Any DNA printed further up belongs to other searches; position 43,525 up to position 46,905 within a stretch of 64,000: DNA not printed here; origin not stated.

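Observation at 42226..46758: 1.46k-aa type II membrane protein made of ~28 tandem FG-GAP/VCBS-like repeats (four predicted 7-bladed propellers)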

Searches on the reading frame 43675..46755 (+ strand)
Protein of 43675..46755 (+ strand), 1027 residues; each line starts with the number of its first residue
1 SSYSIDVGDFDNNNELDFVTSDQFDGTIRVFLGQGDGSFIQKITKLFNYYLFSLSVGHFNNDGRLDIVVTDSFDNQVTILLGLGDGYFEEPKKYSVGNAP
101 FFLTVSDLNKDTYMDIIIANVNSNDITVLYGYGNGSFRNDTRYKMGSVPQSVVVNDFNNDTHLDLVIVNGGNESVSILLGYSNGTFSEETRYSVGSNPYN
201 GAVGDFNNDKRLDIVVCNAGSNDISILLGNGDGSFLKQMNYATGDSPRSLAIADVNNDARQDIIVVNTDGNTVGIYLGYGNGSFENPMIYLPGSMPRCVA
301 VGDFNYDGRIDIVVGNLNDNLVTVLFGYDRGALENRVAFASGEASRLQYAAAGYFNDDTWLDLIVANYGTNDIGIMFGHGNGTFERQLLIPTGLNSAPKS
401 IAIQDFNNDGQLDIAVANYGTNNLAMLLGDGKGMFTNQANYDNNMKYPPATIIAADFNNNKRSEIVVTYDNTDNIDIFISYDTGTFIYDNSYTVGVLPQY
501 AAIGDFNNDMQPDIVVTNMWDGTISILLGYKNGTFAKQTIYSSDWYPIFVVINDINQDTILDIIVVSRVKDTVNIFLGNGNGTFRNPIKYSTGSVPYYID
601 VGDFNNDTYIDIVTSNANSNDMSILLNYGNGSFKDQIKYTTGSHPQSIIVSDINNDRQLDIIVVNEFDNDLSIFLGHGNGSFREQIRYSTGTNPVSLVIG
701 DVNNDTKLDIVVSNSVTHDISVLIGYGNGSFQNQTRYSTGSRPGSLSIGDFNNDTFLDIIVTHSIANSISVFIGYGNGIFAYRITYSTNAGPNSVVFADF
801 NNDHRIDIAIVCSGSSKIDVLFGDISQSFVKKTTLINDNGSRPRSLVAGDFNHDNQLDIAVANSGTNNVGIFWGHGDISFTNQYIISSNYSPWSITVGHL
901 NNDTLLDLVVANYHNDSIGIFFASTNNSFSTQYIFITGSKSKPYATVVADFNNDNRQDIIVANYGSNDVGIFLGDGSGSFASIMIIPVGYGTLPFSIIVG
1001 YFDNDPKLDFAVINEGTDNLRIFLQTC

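Call 47: predict_structure(alignment_id=A2)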
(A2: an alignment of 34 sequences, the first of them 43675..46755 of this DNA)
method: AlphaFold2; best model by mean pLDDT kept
length: 1027 residues; sequences in the alignment: 34
mean_pLDDT: 88.4   pTM: 0.62
mean pLDDT of the five models: 88.4, 88.2, 87.7, 87.4, 86.7
residues with pLDDT >= 90: 570; 70-90: 419; 50-70: 31; < 50: 7
segments of 3 or more residues with pLDDT < 50: 329-331
pLDDT, mean of each block of 10 residues (from residue 1): 87 91 87 81 78 91 92 91 89 91 91 92 93 83 90 92 93 92 86 93 91 94 92 85 90 88 92 86 80 86 85 85 69 59 73 89 91 89 83 89 91 93 91 82 73 89 89 89 82 93 94 95 95 90 94 91 94 94 93 92 92 94 90 88 96 94 97 93 93 95 94 95 93 91 94 91 92 89 85 93 91 92 87 84 92 91 90 87 72 92 90 89 85 78 93 87 87 81 73 87 86 85 75
secondary structure, 60 per line:
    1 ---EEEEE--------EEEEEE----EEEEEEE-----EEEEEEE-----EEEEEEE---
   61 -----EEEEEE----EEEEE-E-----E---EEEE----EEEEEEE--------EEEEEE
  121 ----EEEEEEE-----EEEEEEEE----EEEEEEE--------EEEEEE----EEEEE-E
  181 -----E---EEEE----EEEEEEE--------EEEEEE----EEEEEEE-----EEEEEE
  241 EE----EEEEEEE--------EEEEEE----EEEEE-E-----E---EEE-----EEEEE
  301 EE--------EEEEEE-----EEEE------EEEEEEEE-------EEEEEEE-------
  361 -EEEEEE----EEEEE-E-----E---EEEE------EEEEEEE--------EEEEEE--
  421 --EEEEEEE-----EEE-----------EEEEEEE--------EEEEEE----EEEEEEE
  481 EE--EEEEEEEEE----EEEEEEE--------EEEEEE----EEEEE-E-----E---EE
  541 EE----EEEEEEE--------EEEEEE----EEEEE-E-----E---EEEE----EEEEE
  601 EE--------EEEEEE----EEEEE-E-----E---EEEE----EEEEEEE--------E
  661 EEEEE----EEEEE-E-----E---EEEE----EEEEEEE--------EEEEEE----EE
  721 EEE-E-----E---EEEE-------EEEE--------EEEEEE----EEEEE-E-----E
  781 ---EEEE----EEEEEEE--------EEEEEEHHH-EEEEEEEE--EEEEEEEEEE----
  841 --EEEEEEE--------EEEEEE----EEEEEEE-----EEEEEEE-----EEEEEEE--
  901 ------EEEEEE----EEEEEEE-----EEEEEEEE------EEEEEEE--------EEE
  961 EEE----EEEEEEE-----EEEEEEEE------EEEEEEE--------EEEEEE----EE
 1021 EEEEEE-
elements in order (helices of 4 or more, strands of 3 or more residues): E4-8 E17-22 E27-33 E39-45 E51-57 E66-71 E76-80 E92-95 E100-106 E115-120 E125-131 E137-144 E149-155 E164-169 E174-178 E190-193 E198-204 E213-218 E223-229 E235-242 E247-253 E262-267 E272-276 E288-290 E296-302 E311-316 E322-325 E332-339 E347-353 E362-367 E372-376 E388-391 E398-404 E413-418 E423-429 E435-437 E449-455 E464-469 E474-482 E485-493 E498-504 E513-518 E523-527 E539-542 E547-553 E562-567 E572-576 E588-591 E596-602 E611-616 E621-625 E637-640 E645-651 E660-665 E670-674 E686-689 E694-700 E709-714 E719-723 E735-738 E746-749 E758-763 E768-772 E784-787 E792-798 E807-812 E817-824 E827-836 E843-849 E858-863 E868-874 E880-886 E892-898 E907-912 E917-923 E929-936 E943-949 E958-963 E968-974 E980-987 E994-1000 E1009-1014 E1019-1026

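Call 50: fold_search(model_id=the predicted structure, library=pdb)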
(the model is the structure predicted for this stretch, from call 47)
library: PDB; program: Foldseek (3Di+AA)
matches with E <= 10: 1513; with E <= 0.001: 695
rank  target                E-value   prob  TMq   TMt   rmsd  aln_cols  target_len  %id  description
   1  9bbh                  9.2e-22  1.00  0.28  0.26  32.4      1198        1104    8  Co-crystal structure of human DDB1 bound to fragment UB028670 (released 2024-06-12)
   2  6zue_A                4.3e-21  1.00  0.27  0.26  30.5      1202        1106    8  Crystal structure of human DDB1 bound to human DCAF1 (amino acid residues 1046-1396) (released 2021-07-28)
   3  2hye_A                6.1e-21  1.00  0.32  0.29  27.9      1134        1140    8  Crystal Structure of the DDB1-Cul4A-Rbx1-SV5V Complex (released 2006-10-03)
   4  8qh5_B                6.7e-21  1.00  0.28  0.26  27.7      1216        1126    8  CryoEM structure of UVSSA(VHS)-CSA-DDB1-DDA1 (released 2024-08-14)
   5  9a40_C                9.2e-21  1.00  0.29  0.27  27.0      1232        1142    8  model of Cullin4 (released 2024-09-18)
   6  9bbi                  1.7e-20  1.00  0.28  0.27  32.2      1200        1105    8  Co-crystal structure of human DDB1 bound to fragment UB028669 (released 2024-06-12)
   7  8t9a_A                1.8e-20  1.00  0.26  0.25  28.5      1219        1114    9  CryoEM structure of human DDB1-DCAF12 in complex with MAGEA3 (released 2024-04-10)
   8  9bbg                  1.9e-20  1.00  0.28  0.26  32.3      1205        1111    8  Co-crystal structure of human DDB1 bound to fragment UB028671 (released 2024-06-12)
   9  9bbe                  1.9e-20  1.00  0.28  0.26  32.1      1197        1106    8  Co-crystal structure of human DDB1 bound to fragment UB028668 (released 2024-06-12)
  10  9sfm_A                1.9e-20  1.00  0.28  0.26  26.4      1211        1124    8  Crystal structure of Cereblon-DDB1 in complex with SB-405483 and Lenalidomide (released 2025-11-19)
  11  9ejq                  2.2e-20  1.00  0.28  0.26  32.4      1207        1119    8  Crystal structure of DDB1 in complex with XS381952 (released 2025-02-26)
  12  4a08_A                2.3e-20  1.00  0.27  0.26  33.0      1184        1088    7  Structure of hsDDB1-drDDB2 bound to a 13 bp CPD-duplex (purine at D-1 position) at 3.0 A resolution (CPD 1) (released 2011-11-30)
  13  6pai_A                2.4e-20  1.00  0.27  0.26  31.8      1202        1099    8  Structure of the human DDB1-DDA1-DCAF15 E3 ubiquitin ligase bound to RBM39 and sulfonamide E7820 (released 2019-09-18)
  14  4a09_A                2.7e-20  1.00  0.28  0.26  32.3      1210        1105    8  Structure of hsDDB1-drDDB2 bound to a 15 bp CPD-duplex (purine at D-1 position) at 3.1 A resolution (CPD 2) (released 2011-11-30)
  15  3ei1_A                3.0e-20  1.00  0.27  0.26  32.5      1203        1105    9  Structure of hsDDB1-drDDB2 bound to a 14 bp 6-4 photoproduct containing DNA-duplex (released 2009-01-20)
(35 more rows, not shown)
